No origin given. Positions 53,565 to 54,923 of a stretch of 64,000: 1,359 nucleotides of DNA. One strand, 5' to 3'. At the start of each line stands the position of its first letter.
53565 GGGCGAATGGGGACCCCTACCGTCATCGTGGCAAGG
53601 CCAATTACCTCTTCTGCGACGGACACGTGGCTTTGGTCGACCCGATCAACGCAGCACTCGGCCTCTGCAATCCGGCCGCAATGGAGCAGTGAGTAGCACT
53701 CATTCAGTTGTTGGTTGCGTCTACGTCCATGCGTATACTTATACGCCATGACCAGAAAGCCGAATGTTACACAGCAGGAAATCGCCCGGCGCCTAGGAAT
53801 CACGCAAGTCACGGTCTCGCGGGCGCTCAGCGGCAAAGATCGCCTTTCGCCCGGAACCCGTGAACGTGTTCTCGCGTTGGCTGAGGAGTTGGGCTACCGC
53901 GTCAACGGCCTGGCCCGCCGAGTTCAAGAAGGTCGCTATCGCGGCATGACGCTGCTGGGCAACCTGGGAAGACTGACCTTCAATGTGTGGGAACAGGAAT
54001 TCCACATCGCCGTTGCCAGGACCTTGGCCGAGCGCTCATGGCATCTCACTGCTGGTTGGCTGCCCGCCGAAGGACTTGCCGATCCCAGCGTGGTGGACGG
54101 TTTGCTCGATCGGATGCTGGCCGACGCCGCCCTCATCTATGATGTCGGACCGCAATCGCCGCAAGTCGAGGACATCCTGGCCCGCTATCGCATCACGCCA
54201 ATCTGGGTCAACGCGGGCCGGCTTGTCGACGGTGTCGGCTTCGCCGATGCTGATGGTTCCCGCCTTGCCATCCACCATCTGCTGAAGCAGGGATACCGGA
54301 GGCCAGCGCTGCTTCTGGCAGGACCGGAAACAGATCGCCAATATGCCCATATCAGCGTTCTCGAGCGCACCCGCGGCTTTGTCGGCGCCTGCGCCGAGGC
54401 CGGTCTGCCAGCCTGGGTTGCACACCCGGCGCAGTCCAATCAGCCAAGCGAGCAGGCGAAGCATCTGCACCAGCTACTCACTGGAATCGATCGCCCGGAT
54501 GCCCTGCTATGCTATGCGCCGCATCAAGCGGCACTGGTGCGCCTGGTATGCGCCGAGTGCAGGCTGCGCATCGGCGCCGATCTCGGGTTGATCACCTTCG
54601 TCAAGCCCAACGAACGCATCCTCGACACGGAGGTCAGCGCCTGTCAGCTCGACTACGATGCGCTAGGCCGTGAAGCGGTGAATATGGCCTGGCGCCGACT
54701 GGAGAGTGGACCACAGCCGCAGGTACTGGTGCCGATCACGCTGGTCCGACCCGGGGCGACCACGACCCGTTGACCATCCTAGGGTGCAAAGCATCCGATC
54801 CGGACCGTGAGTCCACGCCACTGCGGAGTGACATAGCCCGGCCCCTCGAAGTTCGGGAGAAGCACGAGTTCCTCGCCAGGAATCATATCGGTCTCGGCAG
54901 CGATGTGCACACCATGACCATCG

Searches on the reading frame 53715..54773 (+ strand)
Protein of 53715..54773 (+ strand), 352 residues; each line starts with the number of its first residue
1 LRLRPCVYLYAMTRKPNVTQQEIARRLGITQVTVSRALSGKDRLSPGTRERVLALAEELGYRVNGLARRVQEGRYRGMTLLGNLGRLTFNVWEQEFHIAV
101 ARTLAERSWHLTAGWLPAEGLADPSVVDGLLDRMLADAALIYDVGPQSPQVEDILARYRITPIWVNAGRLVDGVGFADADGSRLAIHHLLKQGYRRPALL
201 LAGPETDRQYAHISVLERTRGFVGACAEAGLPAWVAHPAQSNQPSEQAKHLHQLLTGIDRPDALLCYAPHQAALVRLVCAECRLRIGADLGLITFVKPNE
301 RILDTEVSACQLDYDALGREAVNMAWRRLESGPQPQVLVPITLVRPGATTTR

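Call 39: find_encoding_contigs(protein=window:53715-54773:+, flank=10000, max_places=1)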
Protein window:53715-54773:+ (352 aa): no gene with exactly this product is on record in the collection.
